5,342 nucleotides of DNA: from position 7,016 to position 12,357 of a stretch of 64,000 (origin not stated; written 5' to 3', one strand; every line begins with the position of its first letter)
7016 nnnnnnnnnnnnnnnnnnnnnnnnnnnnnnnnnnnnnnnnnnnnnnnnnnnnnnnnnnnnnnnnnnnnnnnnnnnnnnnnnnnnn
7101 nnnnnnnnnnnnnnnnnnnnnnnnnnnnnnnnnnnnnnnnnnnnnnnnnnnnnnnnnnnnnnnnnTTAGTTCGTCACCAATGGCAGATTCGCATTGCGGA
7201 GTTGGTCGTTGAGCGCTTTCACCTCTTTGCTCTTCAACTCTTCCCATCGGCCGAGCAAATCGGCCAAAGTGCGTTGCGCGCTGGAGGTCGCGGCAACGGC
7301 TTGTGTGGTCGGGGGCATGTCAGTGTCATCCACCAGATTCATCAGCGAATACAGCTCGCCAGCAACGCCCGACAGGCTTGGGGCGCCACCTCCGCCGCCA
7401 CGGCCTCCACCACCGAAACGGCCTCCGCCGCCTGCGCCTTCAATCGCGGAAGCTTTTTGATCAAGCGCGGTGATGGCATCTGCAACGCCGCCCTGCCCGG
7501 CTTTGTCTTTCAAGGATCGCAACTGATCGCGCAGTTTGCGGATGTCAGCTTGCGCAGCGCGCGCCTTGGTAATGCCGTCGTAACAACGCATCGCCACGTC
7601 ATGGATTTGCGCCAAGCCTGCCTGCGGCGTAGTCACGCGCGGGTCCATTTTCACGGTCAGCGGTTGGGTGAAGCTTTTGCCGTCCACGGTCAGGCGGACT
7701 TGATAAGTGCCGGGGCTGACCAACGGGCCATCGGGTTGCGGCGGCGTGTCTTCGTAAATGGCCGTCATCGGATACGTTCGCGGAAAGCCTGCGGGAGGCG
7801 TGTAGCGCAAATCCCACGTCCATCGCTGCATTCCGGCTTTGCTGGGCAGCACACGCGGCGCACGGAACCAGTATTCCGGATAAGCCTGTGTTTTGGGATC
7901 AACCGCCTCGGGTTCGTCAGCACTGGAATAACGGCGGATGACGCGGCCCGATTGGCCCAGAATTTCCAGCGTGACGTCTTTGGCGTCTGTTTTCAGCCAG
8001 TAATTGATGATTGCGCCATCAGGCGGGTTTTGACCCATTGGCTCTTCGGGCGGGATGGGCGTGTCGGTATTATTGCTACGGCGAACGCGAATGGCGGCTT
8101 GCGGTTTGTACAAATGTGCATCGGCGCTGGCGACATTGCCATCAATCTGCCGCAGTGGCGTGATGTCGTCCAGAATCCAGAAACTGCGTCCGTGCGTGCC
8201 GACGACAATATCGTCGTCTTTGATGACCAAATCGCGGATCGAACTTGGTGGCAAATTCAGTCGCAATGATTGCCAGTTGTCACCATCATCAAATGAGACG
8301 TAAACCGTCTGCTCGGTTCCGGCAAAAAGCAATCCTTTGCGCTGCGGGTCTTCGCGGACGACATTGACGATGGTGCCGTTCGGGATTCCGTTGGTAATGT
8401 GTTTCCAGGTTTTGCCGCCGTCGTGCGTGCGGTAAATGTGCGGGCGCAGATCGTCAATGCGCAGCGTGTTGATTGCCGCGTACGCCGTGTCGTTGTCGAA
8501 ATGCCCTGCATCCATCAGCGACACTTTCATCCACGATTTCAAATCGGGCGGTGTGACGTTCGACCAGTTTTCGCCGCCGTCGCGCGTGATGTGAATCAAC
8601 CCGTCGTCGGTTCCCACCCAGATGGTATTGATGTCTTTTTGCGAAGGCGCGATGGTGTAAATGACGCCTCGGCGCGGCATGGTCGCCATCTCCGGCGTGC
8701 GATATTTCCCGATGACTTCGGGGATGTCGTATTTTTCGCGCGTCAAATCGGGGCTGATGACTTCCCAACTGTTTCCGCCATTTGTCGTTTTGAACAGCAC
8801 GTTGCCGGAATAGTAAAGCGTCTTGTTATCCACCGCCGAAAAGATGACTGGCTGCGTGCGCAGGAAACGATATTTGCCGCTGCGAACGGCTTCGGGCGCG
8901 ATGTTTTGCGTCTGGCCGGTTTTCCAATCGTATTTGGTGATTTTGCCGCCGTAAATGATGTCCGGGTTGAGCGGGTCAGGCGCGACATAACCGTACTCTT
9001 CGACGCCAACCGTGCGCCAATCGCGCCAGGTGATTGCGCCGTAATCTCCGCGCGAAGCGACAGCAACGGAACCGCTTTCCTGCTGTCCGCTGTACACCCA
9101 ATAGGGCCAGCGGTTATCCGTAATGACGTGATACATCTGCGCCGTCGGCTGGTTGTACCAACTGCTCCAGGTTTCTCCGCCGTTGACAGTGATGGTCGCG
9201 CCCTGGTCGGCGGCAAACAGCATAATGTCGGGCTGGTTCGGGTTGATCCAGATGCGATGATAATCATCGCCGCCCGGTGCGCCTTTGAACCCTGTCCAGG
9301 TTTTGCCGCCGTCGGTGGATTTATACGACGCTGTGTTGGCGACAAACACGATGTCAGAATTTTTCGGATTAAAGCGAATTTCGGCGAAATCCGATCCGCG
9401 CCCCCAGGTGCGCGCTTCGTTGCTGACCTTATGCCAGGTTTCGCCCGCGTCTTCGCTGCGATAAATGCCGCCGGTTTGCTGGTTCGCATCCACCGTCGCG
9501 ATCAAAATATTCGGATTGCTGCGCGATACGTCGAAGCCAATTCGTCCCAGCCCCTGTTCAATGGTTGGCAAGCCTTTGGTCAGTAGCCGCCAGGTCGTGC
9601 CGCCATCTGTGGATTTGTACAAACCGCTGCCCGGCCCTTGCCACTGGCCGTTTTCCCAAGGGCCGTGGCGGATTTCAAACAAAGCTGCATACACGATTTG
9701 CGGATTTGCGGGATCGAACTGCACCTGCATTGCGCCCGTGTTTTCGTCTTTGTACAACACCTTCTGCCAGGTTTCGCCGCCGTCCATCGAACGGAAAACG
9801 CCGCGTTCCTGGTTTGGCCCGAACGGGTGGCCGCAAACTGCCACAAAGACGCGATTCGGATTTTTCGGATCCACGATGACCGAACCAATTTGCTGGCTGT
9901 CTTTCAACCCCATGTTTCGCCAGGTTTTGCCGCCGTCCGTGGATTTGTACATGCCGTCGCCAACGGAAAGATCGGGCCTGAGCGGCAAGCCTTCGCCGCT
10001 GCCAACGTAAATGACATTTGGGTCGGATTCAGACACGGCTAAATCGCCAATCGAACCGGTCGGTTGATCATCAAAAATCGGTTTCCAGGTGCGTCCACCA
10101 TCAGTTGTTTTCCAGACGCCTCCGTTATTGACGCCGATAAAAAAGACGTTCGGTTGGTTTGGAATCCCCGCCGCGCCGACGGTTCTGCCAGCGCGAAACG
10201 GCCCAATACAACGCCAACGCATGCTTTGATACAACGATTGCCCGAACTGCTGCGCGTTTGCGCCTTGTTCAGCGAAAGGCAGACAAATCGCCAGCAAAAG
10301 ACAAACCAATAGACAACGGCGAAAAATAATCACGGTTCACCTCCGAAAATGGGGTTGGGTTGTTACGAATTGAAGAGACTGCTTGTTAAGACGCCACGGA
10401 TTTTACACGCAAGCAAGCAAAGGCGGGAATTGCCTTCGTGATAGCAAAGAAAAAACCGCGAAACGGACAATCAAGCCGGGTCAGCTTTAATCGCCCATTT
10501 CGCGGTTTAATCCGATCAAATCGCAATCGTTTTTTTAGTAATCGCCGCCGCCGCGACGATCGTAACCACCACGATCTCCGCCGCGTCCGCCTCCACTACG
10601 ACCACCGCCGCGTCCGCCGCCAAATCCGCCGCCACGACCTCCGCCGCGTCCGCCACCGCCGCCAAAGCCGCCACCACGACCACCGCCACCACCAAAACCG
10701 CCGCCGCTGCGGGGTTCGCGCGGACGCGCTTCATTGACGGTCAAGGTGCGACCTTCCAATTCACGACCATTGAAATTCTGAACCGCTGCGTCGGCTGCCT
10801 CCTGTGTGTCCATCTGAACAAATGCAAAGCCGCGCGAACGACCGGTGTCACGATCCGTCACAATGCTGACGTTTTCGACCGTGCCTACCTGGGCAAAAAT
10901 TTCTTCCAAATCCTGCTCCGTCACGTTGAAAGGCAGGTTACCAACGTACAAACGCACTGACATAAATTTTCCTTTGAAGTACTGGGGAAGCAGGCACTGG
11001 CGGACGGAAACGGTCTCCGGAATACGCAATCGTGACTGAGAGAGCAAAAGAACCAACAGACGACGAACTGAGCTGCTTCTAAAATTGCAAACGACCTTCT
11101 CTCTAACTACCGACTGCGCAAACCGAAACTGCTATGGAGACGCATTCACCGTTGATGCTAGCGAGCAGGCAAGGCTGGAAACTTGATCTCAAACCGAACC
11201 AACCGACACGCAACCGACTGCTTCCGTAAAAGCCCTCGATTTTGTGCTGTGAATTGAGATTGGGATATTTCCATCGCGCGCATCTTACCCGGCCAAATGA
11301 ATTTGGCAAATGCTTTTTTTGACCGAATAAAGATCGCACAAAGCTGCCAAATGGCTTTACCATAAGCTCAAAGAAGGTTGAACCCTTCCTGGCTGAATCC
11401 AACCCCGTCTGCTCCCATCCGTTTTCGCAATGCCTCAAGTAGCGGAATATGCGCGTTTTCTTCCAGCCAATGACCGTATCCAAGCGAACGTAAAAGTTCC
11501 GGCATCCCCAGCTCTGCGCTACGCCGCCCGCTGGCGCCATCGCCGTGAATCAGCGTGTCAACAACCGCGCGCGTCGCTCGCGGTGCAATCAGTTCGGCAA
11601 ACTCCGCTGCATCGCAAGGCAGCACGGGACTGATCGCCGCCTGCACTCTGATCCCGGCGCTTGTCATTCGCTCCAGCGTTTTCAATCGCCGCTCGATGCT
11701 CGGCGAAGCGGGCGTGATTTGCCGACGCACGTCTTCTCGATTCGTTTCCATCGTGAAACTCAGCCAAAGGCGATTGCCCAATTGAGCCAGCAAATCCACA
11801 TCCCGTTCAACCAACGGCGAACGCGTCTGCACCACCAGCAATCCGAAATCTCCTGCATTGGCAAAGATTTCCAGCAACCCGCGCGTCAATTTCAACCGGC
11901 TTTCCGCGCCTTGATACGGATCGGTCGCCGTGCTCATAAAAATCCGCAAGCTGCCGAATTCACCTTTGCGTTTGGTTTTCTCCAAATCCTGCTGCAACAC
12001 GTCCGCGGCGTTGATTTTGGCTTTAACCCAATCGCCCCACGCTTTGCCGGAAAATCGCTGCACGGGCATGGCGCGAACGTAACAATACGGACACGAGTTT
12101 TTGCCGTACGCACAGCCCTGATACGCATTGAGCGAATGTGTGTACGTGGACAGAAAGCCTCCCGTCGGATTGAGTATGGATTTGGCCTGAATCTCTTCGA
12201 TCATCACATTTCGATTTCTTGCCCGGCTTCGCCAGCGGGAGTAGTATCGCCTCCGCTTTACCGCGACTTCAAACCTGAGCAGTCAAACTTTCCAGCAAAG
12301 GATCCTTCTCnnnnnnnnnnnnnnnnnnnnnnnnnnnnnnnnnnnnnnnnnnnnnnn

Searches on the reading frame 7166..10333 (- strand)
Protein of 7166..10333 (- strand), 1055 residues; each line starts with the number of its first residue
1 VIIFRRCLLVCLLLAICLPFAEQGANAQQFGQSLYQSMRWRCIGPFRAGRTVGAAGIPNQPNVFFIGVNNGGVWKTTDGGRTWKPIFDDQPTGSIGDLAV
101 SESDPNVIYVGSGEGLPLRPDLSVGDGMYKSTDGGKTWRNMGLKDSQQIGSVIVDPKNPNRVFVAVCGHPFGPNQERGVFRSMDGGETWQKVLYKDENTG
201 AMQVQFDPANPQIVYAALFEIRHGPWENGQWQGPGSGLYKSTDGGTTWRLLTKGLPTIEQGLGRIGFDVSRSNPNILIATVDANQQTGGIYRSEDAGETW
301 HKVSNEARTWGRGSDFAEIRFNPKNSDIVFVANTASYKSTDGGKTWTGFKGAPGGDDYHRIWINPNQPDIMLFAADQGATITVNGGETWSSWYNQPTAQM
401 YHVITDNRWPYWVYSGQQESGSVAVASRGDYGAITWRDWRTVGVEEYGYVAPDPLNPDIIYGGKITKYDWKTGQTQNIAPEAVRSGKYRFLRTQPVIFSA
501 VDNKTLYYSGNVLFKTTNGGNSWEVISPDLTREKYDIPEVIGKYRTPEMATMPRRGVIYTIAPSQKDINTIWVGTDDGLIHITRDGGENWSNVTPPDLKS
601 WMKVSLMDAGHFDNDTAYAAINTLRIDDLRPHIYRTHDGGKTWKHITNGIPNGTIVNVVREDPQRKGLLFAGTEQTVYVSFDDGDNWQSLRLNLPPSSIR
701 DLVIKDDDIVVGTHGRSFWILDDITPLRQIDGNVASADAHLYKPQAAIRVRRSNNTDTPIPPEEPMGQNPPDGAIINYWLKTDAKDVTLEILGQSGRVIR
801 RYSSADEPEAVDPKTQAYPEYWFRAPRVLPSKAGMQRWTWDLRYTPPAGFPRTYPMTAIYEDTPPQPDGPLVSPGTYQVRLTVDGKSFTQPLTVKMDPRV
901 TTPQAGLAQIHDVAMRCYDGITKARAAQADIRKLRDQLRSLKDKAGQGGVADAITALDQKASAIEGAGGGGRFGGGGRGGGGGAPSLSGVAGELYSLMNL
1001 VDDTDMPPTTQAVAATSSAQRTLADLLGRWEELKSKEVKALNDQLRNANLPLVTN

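Call 25: search_protein_families(library=pfam, proteins=[window:7166-10333:-], max_evalue=0.001)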
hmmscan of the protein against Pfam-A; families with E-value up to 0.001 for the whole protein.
window:7166-10333:- (1055 aa): 4 families
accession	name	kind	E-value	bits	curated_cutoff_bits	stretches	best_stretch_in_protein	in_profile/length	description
PF15902.12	Sortilin-Vps10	-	1.5e-38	133.2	33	3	128-259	3-120/446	Sortilin, neurotensin receptor 3,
PF02012.26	BNR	-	5.7e-16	56.3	27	0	634-644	1-11/12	BNR/Asp-box repeat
PF14870.12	PSII_BNR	-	1.9e-07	31.1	27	0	571-661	75-154/303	Photosynthesis system II assembly factor YCF48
PF13088.12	BNR_2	-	5.9e-07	29.6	31.4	0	228-348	74-200/277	BNR repeat-like domain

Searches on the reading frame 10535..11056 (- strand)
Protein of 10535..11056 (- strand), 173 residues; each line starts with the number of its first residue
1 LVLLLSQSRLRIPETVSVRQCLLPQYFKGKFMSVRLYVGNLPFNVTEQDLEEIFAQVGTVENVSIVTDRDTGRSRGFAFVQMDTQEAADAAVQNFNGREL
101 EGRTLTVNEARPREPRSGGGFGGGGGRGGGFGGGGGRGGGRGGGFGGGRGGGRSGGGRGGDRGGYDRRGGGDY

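Call 68: search_protein_families(library=pfam, proteins=[window:10535-11056:-], max_evalue=0.001)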
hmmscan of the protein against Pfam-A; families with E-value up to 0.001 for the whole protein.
window:10535-11056:- (173 aa): 1 family
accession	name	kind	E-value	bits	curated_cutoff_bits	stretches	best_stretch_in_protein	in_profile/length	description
PF00076.28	RRM_1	-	1.3e-26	92.7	20.7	1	36-105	1-69/70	RNA recognition motif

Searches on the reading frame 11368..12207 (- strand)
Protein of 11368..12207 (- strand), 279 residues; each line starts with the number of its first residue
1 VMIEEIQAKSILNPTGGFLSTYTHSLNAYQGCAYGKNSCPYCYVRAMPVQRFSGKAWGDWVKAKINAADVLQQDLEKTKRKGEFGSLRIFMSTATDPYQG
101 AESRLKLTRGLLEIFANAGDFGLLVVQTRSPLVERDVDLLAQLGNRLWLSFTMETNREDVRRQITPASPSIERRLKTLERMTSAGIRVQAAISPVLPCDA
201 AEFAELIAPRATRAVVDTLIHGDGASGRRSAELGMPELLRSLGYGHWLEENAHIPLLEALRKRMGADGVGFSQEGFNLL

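Call 25: search_protein_families(library=pfam, proteins=[window:11368-12207:-], max_evalue=0.001)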
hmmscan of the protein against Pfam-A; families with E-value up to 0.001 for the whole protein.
window:11368-12207:- (279 aa): 2 families
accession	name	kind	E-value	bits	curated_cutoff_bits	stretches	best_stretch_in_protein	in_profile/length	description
PF04055.27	Radical_SAM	-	2.4e-11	44.5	29.5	1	28-194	3-149/166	Radical SAM superfamily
PF07505.17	DUF5131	-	0.00088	19.3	28.9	0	23-162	8-144/243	Protein of unknown function (DUF5131)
